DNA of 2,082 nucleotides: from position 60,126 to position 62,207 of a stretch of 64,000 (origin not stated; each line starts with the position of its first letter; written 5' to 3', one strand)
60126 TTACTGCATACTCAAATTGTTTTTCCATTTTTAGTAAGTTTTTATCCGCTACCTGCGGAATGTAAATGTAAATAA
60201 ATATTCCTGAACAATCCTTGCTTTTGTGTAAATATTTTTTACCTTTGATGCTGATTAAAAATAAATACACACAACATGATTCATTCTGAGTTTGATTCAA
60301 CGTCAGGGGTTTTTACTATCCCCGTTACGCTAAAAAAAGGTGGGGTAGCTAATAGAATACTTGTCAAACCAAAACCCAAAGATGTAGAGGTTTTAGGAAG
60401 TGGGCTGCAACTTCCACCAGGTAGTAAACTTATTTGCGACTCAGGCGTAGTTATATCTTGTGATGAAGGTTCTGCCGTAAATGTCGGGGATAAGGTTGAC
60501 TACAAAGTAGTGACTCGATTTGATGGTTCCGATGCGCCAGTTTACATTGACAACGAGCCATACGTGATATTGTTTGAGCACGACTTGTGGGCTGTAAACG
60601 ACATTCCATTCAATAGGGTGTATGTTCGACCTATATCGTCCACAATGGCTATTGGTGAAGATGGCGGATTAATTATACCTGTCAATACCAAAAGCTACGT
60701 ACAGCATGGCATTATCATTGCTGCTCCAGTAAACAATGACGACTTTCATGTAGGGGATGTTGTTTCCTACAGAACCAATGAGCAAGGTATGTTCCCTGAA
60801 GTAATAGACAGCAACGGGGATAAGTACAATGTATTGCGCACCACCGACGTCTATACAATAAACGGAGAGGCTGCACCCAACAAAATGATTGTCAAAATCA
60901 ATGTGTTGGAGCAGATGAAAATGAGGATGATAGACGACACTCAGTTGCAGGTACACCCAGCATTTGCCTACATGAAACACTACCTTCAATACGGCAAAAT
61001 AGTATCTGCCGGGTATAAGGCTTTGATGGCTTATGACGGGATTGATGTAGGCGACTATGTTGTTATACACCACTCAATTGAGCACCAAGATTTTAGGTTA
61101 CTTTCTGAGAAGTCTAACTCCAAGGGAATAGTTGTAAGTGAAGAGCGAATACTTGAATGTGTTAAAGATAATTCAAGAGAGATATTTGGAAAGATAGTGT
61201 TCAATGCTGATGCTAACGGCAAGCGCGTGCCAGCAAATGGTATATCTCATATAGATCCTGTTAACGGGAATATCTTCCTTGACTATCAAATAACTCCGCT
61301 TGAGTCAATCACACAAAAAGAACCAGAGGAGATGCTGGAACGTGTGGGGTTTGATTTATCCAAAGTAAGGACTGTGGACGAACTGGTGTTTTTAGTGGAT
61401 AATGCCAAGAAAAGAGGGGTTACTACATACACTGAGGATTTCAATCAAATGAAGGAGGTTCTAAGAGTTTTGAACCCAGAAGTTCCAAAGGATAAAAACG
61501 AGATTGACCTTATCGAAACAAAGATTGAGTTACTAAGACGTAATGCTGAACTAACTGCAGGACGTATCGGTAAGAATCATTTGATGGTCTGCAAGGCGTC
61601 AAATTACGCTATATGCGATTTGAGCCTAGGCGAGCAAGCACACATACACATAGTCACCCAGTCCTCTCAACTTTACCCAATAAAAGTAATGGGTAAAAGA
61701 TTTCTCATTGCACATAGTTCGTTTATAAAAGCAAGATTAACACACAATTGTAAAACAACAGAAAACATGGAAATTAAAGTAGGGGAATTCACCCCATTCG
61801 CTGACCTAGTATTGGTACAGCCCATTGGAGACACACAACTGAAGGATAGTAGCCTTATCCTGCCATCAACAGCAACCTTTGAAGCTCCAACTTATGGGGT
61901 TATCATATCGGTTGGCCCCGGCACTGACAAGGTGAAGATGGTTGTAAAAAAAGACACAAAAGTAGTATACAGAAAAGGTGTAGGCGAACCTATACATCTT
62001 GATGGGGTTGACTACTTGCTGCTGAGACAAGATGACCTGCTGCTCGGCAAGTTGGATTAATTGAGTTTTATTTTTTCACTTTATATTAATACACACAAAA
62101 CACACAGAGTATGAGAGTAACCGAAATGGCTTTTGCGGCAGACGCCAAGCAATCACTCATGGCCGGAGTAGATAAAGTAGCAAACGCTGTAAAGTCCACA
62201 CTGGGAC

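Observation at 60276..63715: Phage chaperonin cassette: a GroEL homologue preceded by a single polypeptide made of 4-6 tandem GroES (cpn10) domains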

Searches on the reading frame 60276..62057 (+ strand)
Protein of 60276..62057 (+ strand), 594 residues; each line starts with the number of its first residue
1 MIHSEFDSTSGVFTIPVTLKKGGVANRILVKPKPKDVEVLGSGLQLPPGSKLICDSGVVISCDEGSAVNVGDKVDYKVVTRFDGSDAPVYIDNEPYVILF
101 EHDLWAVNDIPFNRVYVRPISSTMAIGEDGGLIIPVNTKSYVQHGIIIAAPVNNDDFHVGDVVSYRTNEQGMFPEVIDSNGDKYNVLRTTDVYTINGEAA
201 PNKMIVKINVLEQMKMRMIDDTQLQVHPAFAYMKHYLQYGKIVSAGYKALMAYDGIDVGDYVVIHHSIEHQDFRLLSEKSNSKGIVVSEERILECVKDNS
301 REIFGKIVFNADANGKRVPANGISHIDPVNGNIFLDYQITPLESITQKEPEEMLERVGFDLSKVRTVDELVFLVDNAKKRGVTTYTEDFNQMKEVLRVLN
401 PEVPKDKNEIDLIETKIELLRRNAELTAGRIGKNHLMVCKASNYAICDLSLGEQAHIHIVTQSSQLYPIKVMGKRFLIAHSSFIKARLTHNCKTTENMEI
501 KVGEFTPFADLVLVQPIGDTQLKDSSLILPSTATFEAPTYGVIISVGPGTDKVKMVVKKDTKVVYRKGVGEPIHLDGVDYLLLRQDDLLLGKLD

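Call 3: search_protein_families(library=pfam, proteins=[window:60276-62057:+], max_evalue=10)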
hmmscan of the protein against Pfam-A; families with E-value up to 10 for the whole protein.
window:60276-62057:+ (594 aa): 2 families
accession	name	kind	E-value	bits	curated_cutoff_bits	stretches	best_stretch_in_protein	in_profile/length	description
PF00166.26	Cpn10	-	1.3e-23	83.3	21.1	3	505-589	2-90/93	Chaperonin 10 Kd subunit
PF16238.11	DUF4897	-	0.097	13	28.6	1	182-227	75-119/157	Domain of unknown function (DUF4897)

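Call 4: search_protein_families(library=phrogs, proteins=[window:60276-62057:+], max_evalue=1)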
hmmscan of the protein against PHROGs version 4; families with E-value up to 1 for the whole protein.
window:60276-62057:+ (594 aa): 7 families
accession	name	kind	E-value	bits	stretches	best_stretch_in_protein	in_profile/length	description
phrog_3188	-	other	6.8e-22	78.1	3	505-589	3-91/96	co-chaperonin GroES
phrog_13932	-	other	2.1e-07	31.9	2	497-589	103-196/200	co-chaperonin GroES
phrog_931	-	head and packaging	0.019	15.8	1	517-552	22-57/109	head morphogenesis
phrog_1945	-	unknown function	0.11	13.8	1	147-228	4-89/94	-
phrog_3444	-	unknown function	0.16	13.8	0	258-291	9-42/92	-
phrog_2265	-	unknown function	0.57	11.6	0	152-185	13-47/91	-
phrog_20515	-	unknown function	0.69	11.2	0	150-172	13-35/102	-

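Call 7: search_dna_similar(query=window:60276-62057:+, collection=phages, mode=protein, max_rows=30)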
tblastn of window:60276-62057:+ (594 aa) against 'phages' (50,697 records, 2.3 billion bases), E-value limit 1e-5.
No match.

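Call 11: find_homologous_proteins(query=window:60276-62057:+, max_evalue=0.001)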
Query window:60276-62057:+ (594 aa): 11 proteins with E <= 0.001 among 7640 candidates.
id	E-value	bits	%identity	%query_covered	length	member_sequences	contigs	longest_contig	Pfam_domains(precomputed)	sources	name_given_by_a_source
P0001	0.0e+0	1306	98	100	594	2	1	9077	PF00166.27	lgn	-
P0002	0.0e+0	1180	87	97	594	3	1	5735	PF00166.27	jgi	-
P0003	0.0e+0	1143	84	100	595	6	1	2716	PF00166.27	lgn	-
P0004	8.9e-202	690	52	98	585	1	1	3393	PF00166.27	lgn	-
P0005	1.9e-194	666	52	99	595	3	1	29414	PF00166.27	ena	-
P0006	1.1e-73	267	31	95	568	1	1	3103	PF00166.27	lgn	-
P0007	7.9e-73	264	31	96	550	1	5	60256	PF00166.27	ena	-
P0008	9.9e-73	264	32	97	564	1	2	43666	PF00166.27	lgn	-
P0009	7.3e-70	254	31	97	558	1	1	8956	PF00166.27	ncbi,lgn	-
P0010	4.8e-64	235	30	95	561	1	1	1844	PF00166.27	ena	-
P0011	1.4e-60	224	29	95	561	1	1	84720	PF00166.27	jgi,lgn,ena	jgi:chaperonin GroES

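Call 17: find_encoding_contigs(protein=P0011, flank=8000, max_places=3)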
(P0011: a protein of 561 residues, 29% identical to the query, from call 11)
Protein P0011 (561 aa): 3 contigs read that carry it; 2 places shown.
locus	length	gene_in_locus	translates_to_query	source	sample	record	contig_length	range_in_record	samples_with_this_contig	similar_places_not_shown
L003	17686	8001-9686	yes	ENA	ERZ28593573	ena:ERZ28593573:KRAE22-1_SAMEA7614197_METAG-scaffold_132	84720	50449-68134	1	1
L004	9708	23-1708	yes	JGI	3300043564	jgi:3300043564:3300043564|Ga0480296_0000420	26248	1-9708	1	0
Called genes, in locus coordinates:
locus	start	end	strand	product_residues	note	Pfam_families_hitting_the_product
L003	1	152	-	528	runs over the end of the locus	-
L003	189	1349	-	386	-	-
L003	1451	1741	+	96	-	-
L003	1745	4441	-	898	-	-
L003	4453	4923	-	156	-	PF01832:Glucosaminidase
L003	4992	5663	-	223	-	-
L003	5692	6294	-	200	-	-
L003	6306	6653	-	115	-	-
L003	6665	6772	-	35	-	-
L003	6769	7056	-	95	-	-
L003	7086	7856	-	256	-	-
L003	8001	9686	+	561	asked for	PF00166:Cpn10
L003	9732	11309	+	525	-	PF00118:Cpn60_TCP1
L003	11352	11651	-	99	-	-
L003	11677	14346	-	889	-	-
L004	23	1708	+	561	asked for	PF00166:Cpn10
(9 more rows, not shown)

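Call 23: predict_structure(alignment_id=A1)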
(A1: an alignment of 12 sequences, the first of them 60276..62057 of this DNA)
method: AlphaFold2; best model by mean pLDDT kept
length: 594 residues; sequences in the alignment: 12
mean_pLDDT: 72.8   pTM: 0.66
mean pLDDT of the five models: 72.8, 67.4, 66.9, 66.3, 63.7
residues with pLDDT >= 90: 25; 70-90: 381; 50-70: 90; < 50: 98
segments of 3 or more residues with pLDDT < 50: 1-10, 20-22, 36-52, 123-140, 169-172, 219-227, 345-350, 445-454, 493-496, 529-535, 592-594
pLDDT, mean of each block of 10 residues (from residue 1): 40 61 70 54 33 70 80 77 67 79 79 82 47 39 81 84 72 59 76 88 89 64 46 61 92 88 82 79 81 75 86 84 84 84 54 74 80 84 87 88 85 87 79 81 55 62 83 81 78 52 78 78 51 55 85 81 77 74 81 50
secondary structure, 60 per line:
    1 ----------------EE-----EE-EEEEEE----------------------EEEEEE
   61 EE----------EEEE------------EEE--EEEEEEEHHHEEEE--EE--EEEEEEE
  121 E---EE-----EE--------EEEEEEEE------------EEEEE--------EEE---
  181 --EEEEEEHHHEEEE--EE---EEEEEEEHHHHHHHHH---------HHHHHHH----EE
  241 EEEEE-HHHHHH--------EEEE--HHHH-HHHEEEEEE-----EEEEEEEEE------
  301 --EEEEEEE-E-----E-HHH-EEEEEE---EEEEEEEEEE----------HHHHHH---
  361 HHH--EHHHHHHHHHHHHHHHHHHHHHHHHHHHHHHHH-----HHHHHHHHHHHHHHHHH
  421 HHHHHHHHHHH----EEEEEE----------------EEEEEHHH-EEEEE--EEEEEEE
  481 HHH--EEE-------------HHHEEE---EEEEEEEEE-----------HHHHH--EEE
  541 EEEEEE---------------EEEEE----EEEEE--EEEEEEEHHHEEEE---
elements in order: E27-32 E55-62 E73-76 E89-91 E94-100 E104-107 E114-121 E142-149 E162-166 E175-177 E183-188 E192-195 E203-209 H210-218 H228-234 E239-245 H247-252 E261-264 H267-270 E275-280 E286-294 E303-309 E323-328 E332-341 H352-357 H367-398 H404-431 E436-441 E458-462 E467-471 E474-480 E486-488 E505-507 E511-519 H531-535 E538-546 E562-566 E571-575 E578-584 E588-591

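Call 26: fold_search(model_id=the predicted structure, library=pdb)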
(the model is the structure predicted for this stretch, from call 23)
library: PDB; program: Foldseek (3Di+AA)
matches with E <= 10: 461; with E <= 0.001: 23
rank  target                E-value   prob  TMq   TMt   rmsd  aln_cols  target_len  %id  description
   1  4pj1_2                6.0e-06  1.00  0.12  0.64   7.3        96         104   27  Crystal structure of the human mitochondrial chaperonin symmetrical 'football' complex (released 2015-04-29)
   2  7ekq_R                1.0e-05  1.00  0.17  0.47   7.5       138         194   21  CrClpP-S2c (released 2021-10-20)
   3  8wuw_a                1.1e-05  1.00  0.12  0.66   6.3        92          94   35  Cryo-EM structure of H. thermophilus GroEL-GroES2 asymmetric football complex (released 2024-03-27)
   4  1wnr_C                1.4e-05  1.00  0.11  0.75   5.4        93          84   32  Crystal structure of the Cpn10 from Thermus thermophilus HB8 (released 2004-12-07)
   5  4pj1_U                1.7e-05  1.00  0.13  0.69   6.6        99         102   25  Crystal structure of the human mitochondrial chaperonin symmetrical 'football' complex (released 2015-04-29)
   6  1wnr_G                3.3e-05  1.00  0.12  0.75   5.4        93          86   28  Crystal structure of the Cpn10 from Thermus thermophilus HB8 (released 2004-12-07)
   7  7ekq_Q                4.1e-05  1.00  0.18  0.47   5.8       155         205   21  CrClpP-S2c (released 2021-10-20)
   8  4v4o_P                7.5e-05  1.00  0.12  0.70   6.1        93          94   33  Crystal Structure of the Chaperonin Complex Cpn60/Cpn10/(ADP)7 from Thermus Thermophilus (released 2014-07-09)
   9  1p3h_A                7.9e-05  1.00  0.12  0.63   7.2        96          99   27  Crystal Structure of the Mycobacterium tuberculosis chaperonin 10 tetradecamer (released 2003-07-15)
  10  4pj1_P                1.2e-04  1.00  0.13  0.66   6.6        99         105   25  Crystal structure of the human mitochondrial chaperonin symmetrical 'football' complex (released 2015-04-29)
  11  1p3h_B                1.6e-04  1.00  0.12  0.65   7.4        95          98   30  Crystal Structure of the Mycobacterium tuberculosis chaperonin 10 tetradecamer (released 2003-07-15)
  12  3nx6                  2.6e-04  1.00  0.11  0.82   2.0        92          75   28  Crystal Structure of co-chaperonin, GroES (Xoo4289) from Xanthomonas oryzae pv. oryzae KACC10331 (released 2010-07-28)
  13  8wuc_a                2.9e-04  1.00  0.12  0.66   6.9        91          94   33  Cryo-EM structure of H. thermoluteolus GroEL-GroES2 football complex (released 2024-03-27)
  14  4pj1_Z                3.0e-04  1.00  0.12  0.60   7.1        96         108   26  Crystal structure of the human mitochondrial chaperonin symmetrical 'football' complex (released 2015-04-29)
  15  4v4o_O                3.2e-04  1.00  0.12  0.67   6.1        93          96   33  Crystal Structure of the Chaperonin Complex Cpn60/Cpn10/(ADP)7 from Thermus Thermophilus (released 2014-07-09)
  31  1g31_A                1.0e-02  1.00  0.11  0.52   7.9       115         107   14  GP31 CO-CHAPERONIN FROM BACTERIOPHAGE T4 (released 1998-08-26)
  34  7ekq_P                4.7e-02  0.99  0.12  0.60   7.3       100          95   23  CrClpP-S2c (released 2021-10-20)
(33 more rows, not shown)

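Call 28: search_protein_representatives(alignment_id=A1)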
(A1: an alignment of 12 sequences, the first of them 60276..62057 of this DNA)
Query: 12 sequences, 559 profile positions. Proteins with E-value up to 0.001 (for the whole library): 16499; up to 1e-10: 1831; up to 1e-30: 39. The best 150 are listed.
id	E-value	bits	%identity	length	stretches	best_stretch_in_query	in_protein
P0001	1.2e-257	872.4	-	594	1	3-555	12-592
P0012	1.0e-215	734.0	-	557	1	4-557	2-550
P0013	3.6e-188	643.1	-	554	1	3-553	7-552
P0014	1.3e-179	614.9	-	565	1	4-558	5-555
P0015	3.6e-178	610.0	-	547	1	1-552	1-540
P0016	4.3e-178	609.8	-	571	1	7-556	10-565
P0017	2.0e-177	607.6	-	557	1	3-554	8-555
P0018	7.8e-175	599.0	-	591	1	4-556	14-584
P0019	3.5e-174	596.9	-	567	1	4-556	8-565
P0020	2.8e-171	587.3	-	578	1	3-553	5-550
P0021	1.7e-166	571.5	-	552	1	3-535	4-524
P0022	3.5e-165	567.2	-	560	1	4-556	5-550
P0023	1.7e-159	548.4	-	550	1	6-557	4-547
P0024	5.6e-157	540.1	-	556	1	3-555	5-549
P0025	9.8e-157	539.3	-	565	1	3-557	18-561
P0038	9.1e-60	219.2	-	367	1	104-455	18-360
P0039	8.7e-56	206.0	-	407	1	102-458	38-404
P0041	4.7e-53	197.0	-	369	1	102-457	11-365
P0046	8.0e-39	150.0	-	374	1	192-552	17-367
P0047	3.1e-35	138.2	-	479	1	209-554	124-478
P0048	3.5e-33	131.4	-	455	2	189-556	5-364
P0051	4.2e-30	121.3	-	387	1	190-554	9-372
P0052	6.8e-30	120.6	-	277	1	191-459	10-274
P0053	6.9e-30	120.5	-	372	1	189-556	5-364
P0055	1.4e-25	106.4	-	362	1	188-552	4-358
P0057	2.6e-25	105.5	-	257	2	457-553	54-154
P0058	8.2e-25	103.8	-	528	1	197-556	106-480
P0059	1.0e-23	100.2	-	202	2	471-554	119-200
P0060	2.1e-23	99.2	-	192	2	470-554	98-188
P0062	3.1e-23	98.6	-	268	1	190-462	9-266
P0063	3.3e-23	98.5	-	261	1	192-458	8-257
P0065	5.0e-23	97.9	-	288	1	186-460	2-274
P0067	1.4e-22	96.4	-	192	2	468-553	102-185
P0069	4.5e-22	94.8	-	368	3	467-556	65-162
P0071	1.1e-21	93.4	-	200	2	462-554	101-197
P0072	1.7e-21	92.8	-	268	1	191-458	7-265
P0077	6.6e-21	90.9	-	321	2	467-554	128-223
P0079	8.5e-21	90.5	-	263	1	192-460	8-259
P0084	1.4e-20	89.9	-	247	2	464-555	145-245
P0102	2.3e-19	85.8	-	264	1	192-458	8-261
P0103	2.6e-19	85.6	-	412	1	189-555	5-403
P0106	3.4e-19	85.2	-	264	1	192-457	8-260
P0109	5.8e-19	84.5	-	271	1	192-463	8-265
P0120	1.8e-18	82.9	-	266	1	188-451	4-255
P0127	2.5e-18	82.4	-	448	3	189-268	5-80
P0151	1.2e-17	80.2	-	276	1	187-458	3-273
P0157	1.5e-17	79.8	-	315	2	465-554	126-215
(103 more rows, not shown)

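Call 29: search_protein_families(library=phrogs, proteins=[P0052, P0062, P0063, P0072, P0046, P0053, P0038, P0047, P0058, P0103], max_evalue=0.01)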
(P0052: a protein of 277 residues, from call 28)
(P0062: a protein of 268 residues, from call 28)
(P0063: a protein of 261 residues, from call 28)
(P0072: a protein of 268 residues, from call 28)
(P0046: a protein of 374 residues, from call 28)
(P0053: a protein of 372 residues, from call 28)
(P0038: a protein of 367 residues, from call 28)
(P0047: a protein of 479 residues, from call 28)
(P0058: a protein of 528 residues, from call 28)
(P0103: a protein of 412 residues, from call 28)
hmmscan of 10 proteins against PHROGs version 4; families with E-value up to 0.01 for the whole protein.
P0052 (277 aa): 0 families

P0062 (268 aa): 2 families
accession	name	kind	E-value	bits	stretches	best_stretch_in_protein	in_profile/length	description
phrog_3188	-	other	0.0012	19.6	0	14-75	14-71/96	co-chaperonin GroES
phrog_931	-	head and packaging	0.0082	17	0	10-73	12-71/109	head morphogenesis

P0063 (261 aa): 1 family
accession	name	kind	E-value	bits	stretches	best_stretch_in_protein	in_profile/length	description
phrog_3188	-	other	2.5e-05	25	0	21-72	19-71/96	co-chaperonin GroES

P0072 (268 aa): 0 families

P0046 (374 aa): 3 families
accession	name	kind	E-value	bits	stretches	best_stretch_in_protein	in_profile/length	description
phrog_3188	-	other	1.7e-22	80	1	283-371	2-95/96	co-chaperonin GroES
phrog_33519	-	unknown function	0.0037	18.2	1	147-296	3-144/172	-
phrog_4502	-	unknown function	0.0061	17.6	0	170-221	117-168/190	-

P0053 (372 aa): 3 families
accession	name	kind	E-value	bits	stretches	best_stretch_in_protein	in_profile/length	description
phrog_3188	-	other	7.6e-14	52.3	1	280-362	5-93/96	co-chaperonin GroES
phrog_13932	-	other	4.2e-09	37.4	1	284-362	117-198/200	co-chaperonin GroES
phrog_931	-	head and packaging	1.9e-05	25.5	1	281-341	9-72/109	head morphogenesis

P0038 (367 aa): 1 family
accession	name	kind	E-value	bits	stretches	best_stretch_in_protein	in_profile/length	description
phrog_3188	-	other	9.3e-08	32.8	1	98-174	8-75/96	co-chaperonin GroES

P0047 (479 aa): 3 families
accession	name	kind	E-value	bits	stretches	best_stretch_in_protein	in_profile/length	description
phrog_3188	-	other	1.2e-23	83.7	1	392-478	2-93/96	co-chaperonin GroES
phrog_13932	-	other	1.3e-06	29.4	1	405-478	125-198/200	co-chaperonin GroES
phrog_11383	-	unknown function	5.6e-06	27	1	44-101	384-441/462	-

P0058 (528 aa): 3 families
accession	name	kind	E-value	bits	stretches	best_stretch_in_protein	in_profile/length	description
phrog_3188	-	other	4.6e-19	69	1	393-480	3-95/96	co-chaperonin GroES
phrog_11383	-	unknown function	6.3e-06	26.8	1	42-98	384-440/462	-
phrog_13932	-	other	2.2e-05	25.3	0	400-477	119-197/200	co-chaperonin GroES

P0103 (412 aa): 1 family
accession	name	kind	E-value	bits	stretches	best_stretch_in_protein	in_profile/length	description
phrog_3188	-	other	1.5e-12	48.1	1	322-402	3-93/96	co-chaperonin GroES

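Call 30: search_protein_families(library=pfam, proteins=[P0052, P0062, P0063, P0072, P0046, P0053, P0038, P0047, P0058, P0103], max_evalue=0.1)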
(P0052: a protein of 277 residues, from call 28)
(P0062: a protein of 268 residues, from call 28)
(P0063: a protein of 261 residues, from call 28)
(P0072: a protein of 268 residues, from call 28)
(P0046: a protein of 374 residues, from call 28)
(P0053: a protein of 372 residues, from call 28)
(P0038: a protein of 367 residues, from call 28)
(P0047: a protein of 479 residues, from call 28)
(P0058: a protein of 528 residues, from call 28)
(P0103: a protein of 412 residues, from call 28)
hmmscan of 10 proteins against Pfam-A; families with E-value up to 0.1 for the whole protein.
P0052 (277 aa): 1 family
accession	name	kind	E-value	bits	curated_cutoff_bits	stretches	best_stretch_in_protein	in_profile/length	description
PF15233.11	SYCE1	-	0.0092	16.5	27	1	198-236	37-74/152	Synaptonemal complex central element protein 1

P0062 (268 aa): 2 families
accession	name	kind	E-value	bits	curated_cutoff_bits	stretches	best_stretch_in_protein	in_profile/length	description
PF00166.26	Cpn10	-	0.0099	16.3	21.1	0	21-72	15-68/93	Chaperonin 10 Kd subunit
PF01150.23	GDA1_CD39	-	0.028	13.5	24.9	1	139-219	317-397/423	GDA1/CD39 (nucleoside phosphatase) family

P0063 (261 aa): 2 families
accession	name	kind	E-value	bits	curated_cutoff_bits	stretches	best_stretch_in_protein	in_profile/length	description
PF00166.26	Cpn10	-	8.4e-06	26.2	21.1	0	199-252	27-86/93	Chaperonin 10 Kd subunit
PF03993.17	DUF349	-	0.046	14.5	23.9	1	174-207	28-61/75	Domain of Unknown Function (DUF349)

P0072 (268 aa): 3 families
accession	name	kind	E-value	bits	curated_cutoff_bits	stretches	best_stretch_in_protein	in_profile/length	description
PF00166.26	Cpn10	-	0.016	15.6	21.1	0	8-69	9-68/93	Chaperonin 10 Kd subunit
PF24291.1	Ig_CFAP65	-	0.06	13.6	27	0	94-142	55-102/121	Cilia- and flagella-associated protein 65-like, Ig-like domain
PF24844.1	PolC_DP2_central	-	0.066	12.5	24.3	0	13-55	158-200/372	DNA polymerase II large subunit DP2, central domain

P0046 (374 aa): 1 family
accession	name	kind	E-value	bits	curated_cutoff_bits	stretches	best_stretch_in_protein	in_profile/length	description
PF00166.26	Cpn10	-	4.7e-26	91.1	21.1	1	283-369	1-92/93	Chaperonin 10 Kd subunit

P0053 (372 aa): 2 families
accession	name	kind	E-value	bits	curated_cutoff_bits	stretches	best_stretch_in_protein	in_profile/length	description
PF00166.26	Cpn10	-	2.9e-24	85.4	21.1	1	279-363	3-93/93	Chaperonin 10 Kd subunit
PF21433.2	M3K_C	-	0.042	14.7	27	0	138-207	16-82/105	Mevalonate-3-kinase, C-terminal domain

P0038 (367 aa): 2 families
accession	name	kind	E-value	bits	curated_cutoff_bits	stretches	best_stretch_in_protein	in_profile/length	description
PF00166.26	Cpn10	-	3.8e-08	33.7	21.1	1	109-164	13-68/93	Chaperonin 10 Kd subunit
PF23861.1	Ribophorin_II_2nd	-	0.045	14.4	23.4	0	60-111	37-94/105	Ribophorin II second domain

P0047 (479 aa): 5 families
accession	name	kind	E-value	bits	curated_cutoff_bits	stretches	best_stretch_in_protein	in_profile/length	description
PF00166.26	Cpn10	-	8e-26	90.3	21.1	1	393-478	2-92/93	Chaperonin 10 Kd subunit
PF13180.12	PDZ_2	-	1.5e-11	44.9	27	1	31-102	2-68/80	PDZ domain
PF17820.7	PDZ_6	-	5.1e-10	39.4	27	1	50-96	2-47/54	PDZ domain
PF00595.29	PDZ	-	8.7e-10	39.3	23.2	1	28-100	8-79/81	PDZ domain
PF16450.11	Prot_ATP_ID_OB_C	-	0.097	13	23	0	337-354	36-53/56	Proteasomal ATPase OB C-terminal domain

P0058 (528 aa): 5 families
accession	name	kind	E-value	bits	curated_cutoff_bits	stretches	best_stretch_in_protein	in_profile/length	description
PF00166.26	Cpn10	-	3.6e-21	75.4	21.1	1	393-477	2-91/93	Chaperonin 10 Kd subunit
PF13180.12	PDZ_2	-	9.8e-10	39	27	1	30-97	1-65/80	PDZ domain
PF17820.7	PDZ_6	-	6.9e-07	29.4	27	1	48-85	2-39/54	PDZ domain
PF00595.29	PDZ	-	1.4e-06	29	23.2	1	28-81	8-62/81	PDZ domain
PF05544.16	Pro_racemase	-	0.026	14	27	1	458-500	158-200/325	Proline racemase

P0103 (412 aa): 1 family
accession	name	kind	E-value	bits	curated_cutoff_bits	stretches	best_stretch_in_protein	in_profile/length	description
PF00166.26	Cpn10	-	3.6e-11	43.4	21.1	1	324-402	4-92/93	Chaperonin 10 Kd subunit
